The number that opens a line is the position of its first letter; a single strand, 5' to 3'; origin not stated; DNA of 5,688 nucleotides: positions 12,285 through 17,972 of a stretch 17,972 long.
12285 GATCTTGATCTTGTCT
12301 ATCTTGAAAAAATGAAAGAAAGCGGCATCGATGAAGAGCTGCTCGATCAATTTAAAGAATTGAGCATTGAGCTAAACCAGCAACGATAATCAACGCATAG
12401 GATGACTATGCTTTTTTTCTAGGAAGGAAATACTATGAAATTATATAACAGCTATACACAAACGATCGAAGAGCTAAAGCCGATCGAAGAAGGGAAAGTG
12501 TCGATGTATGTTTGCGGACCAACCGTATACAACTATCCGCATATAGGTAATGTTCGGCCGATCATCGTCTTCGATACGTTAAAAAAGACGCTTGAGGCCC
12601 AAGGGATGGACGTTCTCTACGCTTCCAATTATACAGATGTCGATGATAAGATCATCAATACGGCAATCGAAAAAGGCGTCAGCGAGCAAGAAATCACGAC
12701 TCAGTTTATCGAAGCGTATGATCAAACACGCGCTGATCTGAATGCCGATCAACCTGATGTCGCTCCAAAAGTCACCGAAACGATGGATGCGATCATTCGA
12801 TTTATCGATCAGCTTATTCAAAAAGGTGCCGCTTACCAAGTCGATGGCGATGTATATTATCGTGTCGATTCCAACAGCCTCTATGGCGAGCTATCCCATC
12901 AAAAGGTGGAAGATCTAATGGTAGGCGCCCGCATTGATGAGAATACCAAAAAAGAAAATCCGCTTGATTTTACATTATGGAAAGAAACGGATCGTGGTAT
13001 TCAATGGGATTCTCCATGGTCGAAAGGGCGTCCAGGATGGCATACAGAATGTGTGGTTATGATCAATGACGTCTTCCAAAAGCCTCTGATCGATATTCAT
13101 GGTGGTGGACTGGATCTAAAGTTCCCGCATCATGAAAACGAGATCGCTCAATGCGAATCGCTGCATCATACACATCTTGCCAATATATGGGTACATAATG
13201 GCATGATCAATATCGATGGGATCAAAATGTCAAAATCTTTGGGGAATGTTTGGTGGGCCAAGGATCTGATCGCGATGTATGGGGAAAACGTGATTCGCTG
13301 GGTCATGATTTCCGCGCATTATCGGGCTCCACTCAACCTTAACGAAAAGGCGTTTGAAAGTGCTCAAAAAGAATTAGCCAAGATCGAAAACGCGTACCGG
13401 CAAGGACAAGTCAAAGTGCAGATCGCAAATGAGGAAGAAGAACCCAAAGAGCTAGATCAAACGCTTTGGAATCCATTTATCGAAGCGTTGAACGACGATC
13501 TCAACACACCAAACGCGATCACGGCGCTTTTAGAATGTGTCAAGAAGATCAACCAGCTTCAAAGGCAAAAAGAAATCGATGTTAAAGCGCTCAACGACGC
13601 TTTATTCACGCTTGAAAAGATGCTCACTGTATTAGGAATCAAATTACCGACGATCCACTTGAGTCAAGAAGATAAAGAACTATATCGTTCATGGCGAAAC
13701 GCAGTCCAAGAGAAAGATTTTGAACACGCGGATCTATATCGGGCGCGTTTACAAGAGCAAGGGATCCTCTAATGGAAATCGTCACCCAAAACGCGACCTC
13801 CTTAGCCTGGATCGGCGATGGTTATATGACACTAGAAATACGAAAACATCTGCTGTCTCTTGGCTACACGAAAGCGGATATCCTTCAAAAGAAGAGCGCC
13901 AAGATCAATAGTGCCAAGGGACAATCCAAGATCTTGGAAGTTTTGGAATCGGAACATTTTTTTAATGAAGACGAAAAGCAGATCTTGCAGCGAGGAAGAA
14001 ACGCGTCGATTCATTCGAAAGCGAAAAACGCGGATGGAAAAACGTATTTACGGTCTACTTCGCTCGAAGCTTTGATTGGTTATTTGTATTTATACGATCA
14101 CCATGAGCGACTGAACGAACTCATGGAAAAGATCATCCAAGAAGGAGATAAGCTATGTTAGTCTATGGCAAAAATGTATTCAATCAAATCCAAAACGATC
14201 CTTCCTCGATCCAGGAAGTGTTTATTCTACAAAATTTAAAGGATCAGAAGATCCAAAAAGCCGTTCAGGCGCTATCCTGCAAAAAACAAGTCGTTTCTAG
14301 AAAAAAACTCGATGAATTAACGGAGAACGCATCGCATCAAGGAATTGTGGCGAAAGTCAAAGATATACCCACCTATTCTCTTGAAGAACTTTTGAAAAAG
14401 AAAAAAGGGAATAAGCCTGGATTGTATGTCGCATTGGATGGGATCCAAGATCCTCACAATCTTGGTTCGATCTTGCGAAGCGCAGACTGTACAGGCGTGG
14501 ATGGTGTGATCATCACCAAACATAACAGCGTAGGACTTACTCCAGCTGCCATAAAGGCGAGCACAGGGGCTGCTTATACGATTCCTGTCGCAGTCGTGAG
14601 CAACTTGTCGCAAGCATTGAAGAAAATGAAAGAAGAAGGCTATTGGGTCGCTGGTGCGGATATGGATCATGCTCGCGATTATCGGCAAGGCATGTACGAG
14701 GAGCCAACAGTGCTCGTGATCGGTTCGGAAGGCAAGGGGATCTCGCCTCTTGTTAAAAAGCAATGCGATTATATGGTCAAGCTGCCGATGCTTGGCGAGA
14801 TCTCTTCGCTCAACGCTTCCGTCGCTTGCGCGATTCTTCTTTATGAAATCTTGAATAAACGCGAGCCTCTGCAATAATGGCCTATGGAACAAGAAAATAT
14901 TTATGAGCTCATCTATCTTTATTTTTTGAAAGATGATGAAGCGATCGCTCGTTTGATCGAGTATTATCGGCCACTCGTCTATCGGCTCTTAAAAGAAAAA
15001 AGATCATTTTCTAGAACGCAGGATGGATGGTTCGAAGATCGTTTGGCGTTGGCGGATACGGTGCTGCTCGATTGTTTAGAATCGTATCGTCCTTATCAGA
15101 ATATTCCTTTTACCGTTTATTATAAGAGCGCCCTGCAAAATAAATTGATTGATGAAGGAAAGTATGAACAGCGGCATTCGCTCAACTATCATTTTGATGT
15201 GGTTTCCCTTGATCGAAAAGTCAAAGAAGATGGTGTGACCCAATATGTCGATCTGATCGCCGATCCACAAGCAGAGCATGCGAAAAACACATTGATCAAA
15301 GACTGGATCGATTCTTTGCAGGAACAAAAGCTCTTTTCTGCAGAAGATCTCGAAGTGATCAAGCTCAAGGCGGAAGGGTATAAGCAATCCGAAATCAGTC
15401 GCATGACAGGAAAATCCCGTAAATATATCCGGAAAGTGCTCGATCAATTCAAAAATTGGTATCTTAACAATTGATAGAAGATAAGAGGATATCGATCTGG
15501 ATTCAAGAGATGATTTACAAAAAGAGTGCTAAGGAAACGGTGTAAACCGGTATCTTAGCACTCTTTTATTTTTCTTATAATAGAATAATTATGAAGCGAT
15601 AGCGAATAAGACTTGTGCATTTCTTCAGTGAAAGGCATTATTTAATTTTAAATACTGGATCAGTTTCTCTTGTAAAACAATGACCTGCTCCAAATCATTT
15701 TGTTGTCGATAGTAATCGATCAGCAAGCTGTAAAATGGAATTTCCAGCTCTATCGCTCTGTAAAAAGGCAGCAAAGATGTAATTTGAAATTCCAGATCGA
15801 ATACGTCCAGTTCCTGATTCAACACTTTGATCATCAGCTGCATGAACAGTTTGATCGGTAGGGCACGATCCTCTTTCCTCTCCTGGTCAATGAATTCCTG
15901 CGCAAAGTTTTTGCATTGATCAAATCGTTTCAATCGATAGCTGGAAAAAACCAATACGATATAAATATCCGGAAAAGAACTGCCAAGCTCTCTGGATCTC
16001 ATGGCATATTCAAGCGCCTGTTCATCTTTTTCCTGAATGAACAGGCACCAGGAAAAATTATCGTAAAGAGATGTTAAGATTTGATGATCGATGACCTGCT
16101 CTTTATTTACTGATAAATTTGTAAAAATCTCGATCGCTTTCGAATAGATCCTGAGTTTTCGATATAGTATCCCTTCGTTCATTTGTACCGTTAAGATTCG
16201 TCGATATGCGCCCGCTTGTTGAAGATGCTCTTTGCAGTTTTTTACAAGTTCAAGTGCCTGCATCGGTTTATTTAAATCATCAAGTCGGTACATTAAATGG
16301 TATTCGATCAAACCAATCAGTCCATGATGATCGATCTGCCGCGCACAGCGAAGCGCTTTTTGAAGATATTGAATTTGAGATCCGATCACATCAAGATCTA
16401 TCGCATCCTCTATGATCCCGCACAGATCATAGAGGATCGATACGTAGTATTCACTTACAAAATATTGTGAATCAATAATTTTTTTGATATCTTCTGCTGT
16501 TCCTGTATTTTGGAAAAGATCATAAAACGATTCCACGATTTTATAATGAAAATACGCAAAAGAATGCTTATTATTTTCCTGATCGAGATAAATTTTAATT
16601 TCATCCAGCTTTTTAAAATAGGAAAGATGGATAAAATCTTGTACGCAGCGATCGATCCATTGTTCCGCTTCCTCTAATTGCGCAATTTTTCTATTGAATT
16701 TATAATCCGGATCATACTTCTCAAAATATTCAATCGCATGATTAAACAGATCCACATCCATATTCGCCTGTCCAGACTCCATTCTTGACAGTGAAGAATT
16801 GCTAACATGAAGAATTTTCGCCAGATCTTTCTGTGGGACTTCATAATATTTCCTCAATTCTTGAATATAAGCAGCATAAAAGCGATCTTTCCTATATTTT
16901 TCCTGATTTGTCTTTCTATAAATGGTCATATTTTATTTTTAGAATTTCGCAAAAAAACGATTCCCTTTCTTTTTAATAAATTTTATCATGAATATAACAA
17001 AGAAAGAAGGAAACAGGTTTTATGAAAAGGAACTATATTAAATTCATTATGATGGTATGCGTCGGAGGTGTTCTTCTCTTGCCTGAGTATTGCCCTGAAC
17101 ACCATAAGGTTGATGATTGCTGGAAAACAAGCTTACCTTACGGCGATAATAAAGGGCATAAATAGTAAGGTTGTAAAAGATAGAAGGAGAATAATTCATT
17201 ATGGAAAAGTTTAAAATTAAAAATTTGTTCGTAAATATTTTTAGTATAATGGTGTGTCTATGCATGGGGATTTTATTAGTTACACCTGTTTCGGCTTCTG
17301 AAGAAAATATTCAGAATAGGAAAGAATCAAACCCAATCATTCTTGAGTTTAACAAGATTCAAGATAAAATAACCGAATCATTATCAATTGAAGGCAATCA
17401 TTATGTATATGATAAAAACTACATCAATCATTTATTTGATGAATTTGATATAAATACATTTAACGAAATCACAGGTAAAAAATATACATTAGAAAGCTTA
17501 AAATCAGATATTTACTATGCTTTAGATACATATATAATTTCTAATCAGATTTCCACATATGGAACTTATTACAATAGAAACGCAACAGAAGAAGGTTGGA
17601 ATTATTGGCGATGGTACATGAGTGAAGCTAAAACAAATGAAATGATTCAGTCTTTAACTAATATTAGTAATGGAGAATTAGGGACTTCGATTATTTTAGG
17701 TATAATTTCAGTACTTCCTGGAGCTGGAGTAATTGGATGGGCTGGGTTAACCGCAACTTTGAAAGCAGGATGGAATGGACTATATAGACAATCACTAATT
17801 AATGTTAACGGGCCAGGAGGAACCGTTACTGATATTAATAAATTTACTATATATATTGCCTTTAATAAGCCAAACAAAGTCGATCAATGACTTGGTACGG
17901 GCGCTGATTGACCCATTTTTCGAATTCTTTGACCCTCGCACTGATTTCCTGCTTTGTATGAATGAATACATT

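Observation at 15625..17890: AT-rich accessory island: RRNPP-like regulator, divergent secreted pre-peptide and exported protein form a candidate peptide quorum-sensing cassette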

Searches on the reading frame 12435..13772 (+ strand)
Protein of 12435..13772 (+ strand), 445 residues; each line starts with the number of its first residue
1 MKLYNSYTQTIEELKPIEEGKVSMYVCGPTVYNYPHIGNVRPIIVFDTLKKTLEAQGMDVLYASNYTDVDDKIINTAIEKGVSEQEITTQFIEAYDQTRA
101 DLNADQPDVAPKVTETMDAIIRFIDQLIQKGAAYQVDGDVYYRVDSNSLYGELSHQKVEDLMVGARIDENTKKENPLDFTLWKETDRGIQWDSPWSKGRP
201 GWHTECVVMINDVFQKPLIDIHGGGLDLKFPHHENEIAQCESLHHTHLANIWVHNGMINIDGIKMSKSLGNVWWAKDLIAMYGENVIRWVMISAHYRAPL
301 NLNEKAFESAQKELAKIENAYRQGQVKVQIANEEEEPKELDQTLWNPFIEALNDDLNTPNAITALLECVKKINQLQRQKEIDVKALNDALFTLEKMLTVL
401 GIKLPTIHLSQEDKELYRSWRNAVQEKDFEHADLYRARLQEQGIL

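Call 5: search_protein_families(library=pfam, proteins=[window:12435-13772:+], max_evalue=1)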
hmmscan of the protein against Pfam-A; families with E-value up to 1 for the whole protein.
window:12435-13772:+ (445 aa): 6 families
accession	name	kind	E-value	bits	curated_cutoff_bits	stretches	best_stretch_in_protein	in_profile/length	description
PF01406.26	tRNA-synt_1e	-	3.9e-114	381.5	27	1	14-311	2-300/301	tRNA synthetases class I (C) catalytic domain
PF09190.17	DALR_2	-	1.5e-14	54.7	22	1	348-402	2-55/57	DALR domain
PF09334.17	tRNA-synt_1g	-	1.1e-11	44.6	20.1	2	33-151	12-131/391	tRNA synthetases class I (M)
PF00133.28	tRNA-synt_1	-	7.3e-10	38.6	22.7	1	249-302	360-413/414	tRNA synthetases class I (I, L, M and V)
PF01921.24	tRNA-synt_1f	-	1.1e-06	28.2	27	1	258-332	275-341/360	tRNA synthetases class I (K)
PF18863.6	AbiJ_NTD4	-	0.059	14.3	34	0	322-388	6-56/152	AbiJ N-terminal domain 4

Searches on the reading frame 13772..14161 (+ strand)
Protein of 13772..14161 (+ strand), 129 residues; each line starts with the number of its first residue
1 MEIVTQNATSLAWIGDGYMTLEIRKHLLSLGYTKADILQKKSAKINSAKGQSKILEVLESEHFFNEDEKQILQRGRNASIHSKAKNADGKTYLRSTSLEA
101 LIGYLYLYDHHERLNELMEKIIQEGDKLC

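Call 5: search_protein_families(library=pfam, proteins=[window:13772-14161:+], max_evalue=1)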
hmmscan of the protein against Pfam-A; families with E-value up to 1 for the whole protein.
window:13772-14161:+ (129 aa): 4 families
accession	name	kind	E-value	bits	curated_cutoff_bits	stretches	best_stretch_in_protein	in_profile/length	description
PF00636.31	Ribonuclease_3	-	9.5e-19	68.5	27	1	10-107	2-99/102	Ribonuclease III domain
PF20614.3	Mycovirus_RNAse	-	0.021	15.9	33.9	1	11-42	1-32/77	Homologues of viral RNAse III, found in viruses infecting fungi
PF14622.11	Ribonucleas_3_3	-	0.024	15.2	35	1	10-122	24-124/128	Ribonuclease-III-like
PF08857.17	ParBc_2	-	0.13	12.9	23.6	1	82-120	28-69/158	Putative ParB-like nuclease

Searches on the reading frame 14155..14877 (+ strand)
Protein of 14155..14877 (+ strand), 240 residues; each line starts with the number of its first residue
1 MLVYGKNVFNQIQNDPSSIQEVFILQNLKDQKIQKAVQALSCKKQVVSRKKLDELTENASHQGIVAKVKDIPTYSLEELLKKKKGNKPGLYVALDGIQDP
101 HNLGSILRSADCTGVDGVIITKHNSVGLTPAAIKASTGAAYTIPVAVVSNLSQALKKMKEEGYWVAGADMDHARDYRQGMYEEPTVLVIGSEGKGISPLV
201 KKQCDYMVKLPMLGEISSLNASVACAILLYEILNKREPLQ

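Call 5: search_protein_families(library=pfam, proteins=[window:14155-14877:+], max_evalue=1)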
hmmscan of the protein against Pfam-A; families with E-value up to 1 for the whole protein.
window:14155-14877:+ (240 aa): 2 families
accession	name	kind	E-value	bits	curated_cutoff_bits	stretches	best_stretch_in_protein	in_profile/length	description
PF00588.24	SpoU_methylase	-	4.1e-44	150.6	29.7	1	90-230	2-142/142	SpoU rRNA Methylase family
PF08032.17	SpoU_sub_bind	-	1.1e-12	48.6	22.8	1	2-70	1-72/76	RNA 2'-O ribose methyltransferase substrate binding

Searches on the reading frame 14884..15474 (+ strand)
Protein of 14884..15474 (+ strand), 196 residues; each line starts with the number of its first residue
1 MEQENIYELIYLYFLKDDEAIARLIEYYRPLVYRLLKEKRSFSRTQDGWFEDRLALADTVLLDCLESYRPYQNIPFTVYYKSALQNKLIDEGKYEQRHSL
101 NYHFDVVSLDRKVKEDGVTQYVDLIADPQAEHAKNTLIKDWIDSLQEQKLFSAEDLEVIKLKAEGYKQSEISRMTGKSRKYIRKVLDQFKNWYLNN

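Call 5: search_protein_families(library=pfam, proteins=[window:14884-15474:+], max_evalue=1)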
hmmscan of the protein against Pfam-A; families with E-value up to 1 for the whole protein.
window:14884-15474:+ (196 aa): 6 families
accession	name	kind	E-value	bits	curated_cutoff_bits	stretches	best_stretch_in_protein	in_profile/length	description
PF13384.12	HTH_23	-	3.9e-05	23.8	24.6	1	156-190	8-42/50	Homeodomain-like domain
PF13518.12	HTH_28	-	0.00028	21.4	25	1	156-191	3-38/52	Helix-turn-helix domain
PF13551.12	HTH_29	-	0.00053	20.5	28.1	1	157-191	3-38/64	Winged helix-turn helix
PF24409.1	wHTH-PRTase_assc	-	0.012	16.1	27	1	157-192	2-38/83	wHTH-PRTase associated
PF04539.22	Sigma70_r3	-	0.071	13.7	25.3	1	105-133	46-74/78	Sigma-70 region 3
PF01381.28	HTH_3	-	0.087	13.3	23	1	161-184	5-28/55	Helix-turn-helix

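Call 6: search_protein_families(library=ncbifam, proteins=[window:14884-15474:+], max_evalue=1)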
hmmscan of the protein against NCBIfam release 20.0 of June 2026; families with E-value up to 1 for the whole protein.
window:14884-15474:+ (196 aa): 14 families
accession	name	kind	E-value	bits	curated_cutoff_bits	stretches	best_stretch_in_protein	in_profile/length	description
TIGR02937.1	sigma70-ECF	superfamily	6.6e-08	32.3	42.9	1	19-188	1-156/165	sigma-70 family RNA polymerase sigma factor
NF006175.0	PRK08311.2-3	subfamily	0.0001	21.9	244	1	18-157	19-155/244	RNA polymerase sigma factor SigI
NF006147.0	PRK08295.1-4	equivalog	0.00018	21.1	212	1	61-190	60-193/201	RNA polymerase factor sigma-70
NF033545.0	transpos_IS630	equivalog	0.0027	17.2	100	1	156-191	3-38/299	IS630 family transposase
NF053597.1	EnfR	exception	0.0034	17.5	260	1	153-182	6-35/142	transcriptional factor EnfR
NF003056.0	PRK03975.1-4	equivalog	0.0061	16.4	115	1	150-182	6-38/145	putative transcriptional regulator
TIGR01884.1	cas_HTH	subfamily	0.0064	15.9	60.2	1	152-191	141-182/202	CRISPR-associated CARF protein Csa3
NF006176.0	PRK08311.2-4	equivalog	0.0091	15.4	260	1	13-111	20-117/249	RNA polymerase sigma factor SigI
NF005920.0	PRK07921.1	subfamily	0.014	14.4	464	1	98-184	212-305/328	RNA polymerase sigma factor SigB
TIGR00721.1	tfx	subfamily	0.015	15.2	60.25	1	150-182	6-38/137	Tfx family DNA-binding protein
NF004935.0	PRK06288.1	equivalog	0.018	14.6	343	1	5-91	18-104/270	RNA polymerase sigma factor WhiG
TIGR02394.1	rpoS_proteo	equivalog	0.044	13.3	378.7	1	95-158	165-230/285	RNA polymerase sigma factor RpoS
NF007230.0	PRK09648.1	subfamily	0.068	12.9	209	1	3-99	10-105/195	RNA polymerase sigma factor ShbA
NF003055.0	PRK03975.1-2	equivalog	0.12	12.1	122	1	150-184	9-43/140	putative transcriptional regulator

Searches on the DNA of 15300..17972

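Call 87: search_rna_families(source=window, start=15300, end=17972, threshold=evalue, max_evalue=1)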
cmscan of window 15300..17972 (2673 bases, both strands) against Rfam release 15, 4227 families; matches with E-value up to 1: 0.
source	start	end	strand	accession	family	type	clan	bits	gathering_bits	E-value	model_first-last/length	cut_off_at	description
